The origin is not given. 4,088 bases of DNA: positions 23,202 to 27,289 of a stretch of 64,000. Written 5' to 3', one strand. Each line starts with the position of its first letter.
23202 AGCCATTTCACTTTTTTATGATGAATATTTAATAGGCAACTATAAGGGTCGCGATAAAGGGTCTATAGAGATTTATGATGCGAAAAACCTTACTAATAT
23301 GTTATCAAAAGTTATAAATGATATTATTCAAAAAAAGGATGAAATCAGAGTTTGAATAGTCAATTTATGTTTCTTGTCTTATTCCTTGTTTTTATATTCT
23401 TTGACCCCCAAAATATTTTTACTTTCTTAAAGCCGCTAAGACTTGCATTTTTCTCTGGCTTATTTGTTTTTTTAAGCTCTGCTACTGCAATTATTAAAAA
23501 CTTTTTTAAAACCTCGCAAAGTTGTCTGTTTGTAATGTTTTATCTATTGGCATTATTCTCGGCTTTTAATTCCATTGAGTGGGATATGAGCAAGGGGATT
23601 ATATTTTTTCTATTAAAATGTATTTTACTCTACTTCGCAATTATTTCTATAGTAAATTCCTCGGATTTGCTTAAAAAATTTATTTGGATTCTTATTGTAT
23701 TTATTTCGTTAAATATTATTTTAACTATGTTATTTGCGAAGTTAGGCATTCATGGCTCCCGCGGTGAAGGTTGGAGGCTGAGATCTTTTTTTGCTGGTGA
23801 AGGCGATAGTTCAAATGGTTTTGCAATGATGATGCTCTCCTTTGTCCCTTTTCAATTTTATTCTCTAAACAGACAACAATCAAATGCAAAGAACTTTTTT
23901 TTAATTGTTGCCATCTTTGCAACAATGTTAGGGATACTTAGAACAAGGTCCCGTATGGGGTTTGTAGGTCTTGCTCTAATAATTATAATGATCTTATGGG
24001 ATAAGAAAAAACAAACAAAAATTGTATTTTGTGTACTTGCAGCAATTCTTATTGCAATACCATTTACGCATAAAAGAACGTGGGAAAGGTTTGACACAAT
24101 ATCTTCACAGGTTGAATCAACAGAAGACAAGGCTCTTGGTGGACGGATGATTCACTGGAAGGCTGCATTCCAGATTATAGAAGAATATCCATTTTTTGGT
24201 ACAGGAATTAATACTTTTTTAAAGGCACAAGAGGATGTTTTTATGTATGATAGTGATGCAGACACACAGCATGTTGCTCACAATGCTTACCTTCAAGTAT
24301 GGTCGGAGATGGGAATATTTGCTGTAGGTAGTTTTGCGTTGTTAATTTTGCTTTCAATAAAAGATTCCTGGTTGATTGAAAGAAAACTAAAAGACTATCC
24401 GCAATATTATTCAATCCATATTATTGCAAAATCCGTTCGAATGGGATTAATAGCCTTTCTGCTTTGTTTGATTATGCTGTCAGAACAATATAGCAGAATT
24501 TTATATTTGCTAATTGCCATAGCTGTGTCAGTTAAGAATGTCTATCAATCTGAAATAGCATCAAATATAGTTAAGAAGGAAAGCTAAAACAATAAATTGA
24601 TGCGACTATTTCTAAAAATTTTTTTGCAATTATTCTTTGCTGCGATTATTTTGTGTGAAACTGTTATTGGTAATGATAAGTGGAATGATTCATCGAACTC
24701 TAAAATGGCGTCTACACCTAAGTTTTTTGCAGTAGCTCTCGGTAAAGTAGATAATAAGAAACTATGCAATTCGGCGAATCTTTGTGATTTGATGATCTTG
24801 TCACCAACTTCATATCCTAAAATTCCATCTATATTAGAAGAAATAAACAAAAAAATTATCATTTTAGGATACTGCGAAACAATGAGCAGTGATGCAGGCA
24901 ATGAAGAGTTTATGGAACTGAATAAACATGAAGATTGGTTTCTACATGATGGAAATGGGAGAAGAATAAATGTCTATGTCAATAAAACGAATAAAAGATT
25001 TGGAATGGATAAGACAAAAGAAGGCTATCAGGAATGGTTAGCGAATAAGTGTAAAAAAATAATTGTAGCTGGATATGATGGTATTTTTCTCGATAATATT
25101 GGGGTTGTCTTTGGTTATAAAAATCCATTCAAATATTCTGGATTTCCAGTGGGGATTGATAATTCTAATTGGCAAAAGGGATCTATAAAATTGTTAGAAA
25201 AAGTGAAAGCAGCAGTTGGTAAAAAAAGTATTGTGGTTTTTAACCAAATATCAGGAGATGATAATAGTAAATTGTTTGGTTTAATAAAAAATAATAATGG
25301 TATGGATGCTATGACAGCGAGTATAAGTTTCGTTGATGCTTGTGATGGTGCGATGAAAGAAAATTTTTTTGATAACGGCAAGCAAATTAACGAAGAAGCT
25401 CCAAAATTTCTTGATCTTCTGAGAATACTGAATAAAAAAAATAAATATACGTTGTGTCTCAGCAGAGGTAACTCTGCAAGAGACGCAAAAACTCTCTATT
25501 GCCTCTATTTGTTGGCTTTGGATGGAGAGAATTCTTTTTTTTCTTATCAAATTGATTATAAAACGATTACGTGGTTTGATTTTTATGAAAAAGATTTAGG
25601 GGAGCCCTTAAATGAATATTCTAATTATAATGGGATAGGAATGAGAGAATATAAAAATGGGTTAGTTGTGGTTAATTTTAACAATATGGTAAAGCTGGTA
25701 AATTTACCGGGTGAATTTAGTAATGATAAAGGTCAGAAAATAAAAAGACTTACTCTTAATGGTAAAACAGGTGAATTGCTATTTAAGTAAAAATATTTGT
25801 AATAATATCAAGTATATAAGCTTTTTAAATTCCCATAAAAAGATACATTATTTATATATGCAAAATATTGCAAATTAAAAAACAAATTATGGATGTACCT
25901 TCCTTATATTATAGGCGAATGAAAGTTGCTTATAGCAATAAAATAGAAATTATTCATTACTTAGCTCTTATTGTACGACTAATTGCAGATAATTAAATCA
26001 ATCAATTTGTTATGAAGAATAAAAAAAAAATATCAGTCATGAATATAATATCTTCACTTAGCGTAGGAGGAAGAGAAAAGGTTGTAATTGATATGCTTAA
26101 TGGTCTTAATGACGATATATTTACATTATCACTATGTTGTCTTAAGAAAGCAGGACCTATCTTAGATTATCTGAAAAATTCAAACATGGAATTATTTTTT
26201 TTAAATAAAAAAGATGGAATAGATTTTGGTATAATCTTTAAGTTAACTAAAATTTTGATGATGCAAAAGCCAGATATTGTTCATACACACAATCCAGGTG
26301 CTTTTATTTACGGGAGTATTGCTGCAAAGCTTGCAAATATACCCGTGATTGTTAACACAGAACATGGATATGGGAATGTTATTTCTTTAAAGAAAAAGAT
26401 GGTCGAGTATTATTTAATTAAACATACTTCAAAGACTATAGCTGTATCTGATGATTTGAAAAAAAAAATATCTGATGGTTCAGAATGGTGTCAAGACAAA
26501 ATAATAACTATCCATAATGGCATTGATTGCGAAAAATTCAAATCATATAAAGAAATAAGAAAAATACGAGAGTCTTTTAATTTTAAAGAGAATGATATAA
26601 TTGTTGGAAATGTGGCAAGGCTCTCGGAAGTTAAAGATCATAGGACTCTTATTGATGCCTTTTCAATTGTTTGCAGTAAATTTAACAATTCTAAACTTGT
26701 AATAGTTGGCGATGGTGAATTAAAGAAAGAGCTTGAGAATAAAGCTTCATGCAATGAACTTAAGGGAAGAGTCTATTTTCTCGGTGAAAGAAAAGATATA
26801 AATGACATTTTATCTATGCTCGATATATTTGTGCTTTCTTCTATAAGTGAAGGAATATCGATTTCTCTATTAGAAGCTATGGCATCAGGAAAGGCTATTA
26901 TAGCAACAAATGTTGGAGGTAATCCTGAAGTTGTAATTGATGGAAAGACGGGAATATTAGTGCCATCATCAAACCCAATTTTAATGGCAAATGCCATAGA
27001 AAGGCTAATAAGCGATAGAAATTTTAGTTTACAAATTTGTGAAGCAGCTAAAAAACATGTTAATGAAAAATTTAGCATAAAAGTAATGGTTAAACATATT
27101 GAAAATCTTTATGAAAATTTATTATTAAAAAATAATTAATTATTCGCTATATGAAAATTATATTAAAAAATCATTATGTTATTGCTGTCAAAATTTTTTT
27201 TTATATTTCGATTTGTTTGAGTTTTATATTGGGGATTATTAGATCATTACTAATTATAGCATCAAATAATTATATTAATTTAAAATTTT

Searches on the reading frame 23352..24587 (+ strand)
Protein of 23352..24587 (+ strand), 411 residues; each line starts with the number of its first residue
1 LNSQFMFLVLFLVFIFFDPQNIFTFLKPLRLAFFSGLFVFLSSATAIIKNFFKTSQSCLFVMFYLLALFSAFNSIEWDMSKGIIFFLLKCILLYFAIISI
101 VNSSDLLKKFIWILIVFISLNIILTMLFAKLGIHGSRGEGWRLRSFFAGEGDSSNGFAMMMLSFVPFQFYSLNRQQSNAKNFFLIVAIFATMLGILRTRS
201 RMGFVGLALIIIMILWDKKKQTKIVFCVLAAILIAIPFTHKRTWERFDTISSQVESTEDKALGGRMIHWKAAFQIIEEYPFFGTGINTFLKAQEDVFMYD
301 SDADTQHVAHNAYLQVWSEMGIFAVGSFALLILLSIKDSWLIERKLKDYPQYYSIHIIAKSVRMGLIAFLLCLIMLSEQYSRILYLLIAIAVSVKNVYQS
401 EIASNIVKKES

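Call 59: search_protein_families(library=pfam, proteins=[window:23352-24587:+], max_evalue=0.00001)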
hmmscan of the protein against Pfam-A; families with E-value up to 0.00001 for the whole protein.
window:23352-24587:+ (411 aa): 1 family
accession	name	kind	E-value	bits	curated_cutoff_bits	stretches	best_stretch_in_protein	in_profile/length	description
PF04932.20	Wzy_C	-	9.1e-24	84.4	31.7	1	187-327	2-147/149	O-Antigen ligase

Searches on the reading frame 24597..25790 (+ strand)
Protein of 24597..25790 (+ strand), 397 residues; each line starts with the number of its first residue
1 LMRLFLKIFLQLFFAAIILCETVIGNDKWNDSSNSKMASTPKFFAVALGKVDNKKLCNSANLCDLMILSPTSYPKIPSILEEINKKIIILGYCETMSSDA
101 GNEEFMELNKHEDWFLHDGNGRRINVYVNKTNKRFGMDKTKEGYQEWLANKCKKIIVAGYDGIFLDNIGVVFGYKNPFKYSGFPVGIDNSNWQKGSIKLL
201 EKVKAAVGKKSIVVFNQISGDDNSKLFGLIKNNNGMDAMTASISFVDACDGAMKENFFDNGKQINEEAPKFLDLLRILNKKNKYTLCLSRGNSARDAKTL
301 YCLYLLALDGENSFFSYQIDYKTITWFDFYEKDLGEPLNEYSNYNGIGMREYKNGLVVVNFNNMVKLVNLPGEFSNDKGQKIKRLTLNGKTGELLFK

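Call 59: search_protein_families(library=pfam, proteins=[window:24597-25790:+], max_evalue=0.00001)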
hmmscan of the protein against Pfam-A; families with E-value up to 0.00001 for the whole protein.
window:24597-25790:+ (397 aa): 1 family
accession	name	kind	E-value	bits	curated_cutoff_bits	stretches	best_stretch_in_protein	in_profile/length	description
PF14885.12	GHL15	-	2.3e-27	97.1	27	1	97-355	27-270/271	Hypothetical glycosyl hydrolase family 15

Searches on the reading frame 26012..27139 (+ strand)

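Call 59: search_protein_families(library=pfam, proteins=[window:26012-27139:+], max_evalue=0.00001)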
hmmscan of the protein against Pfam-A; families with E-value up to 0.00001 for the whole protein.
window:26012-27139:+ (375 aa): 5 families
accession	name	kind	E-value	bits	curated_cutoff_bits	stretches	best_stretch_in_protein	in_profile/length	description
PF00534.26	Glycos_transf_1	-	9.4e-44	149.4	26.4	1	182-348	2-171/172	Glycosyl transferases group 1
PF13692.12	Glyco_trans_1_4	-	1e-37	130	27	1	197-335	3-142/142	Glycosyl transferases group 1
PF13439.12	Glyco_transf_4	-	7.3e-20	72.1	28.5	1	18-175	1-170/170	Glycosyltransferase Family 4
PF13477.12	Glyco_trans_4_2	-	1.8e-09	38.4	23.4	1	22-141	10-130/139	Glycosyl transferase 4-like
PF13579.12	Glyco_trans_4_4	-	1.3e-06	29.3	29.7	1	80-170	65-158/158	Glycosyl transferase 4-like domain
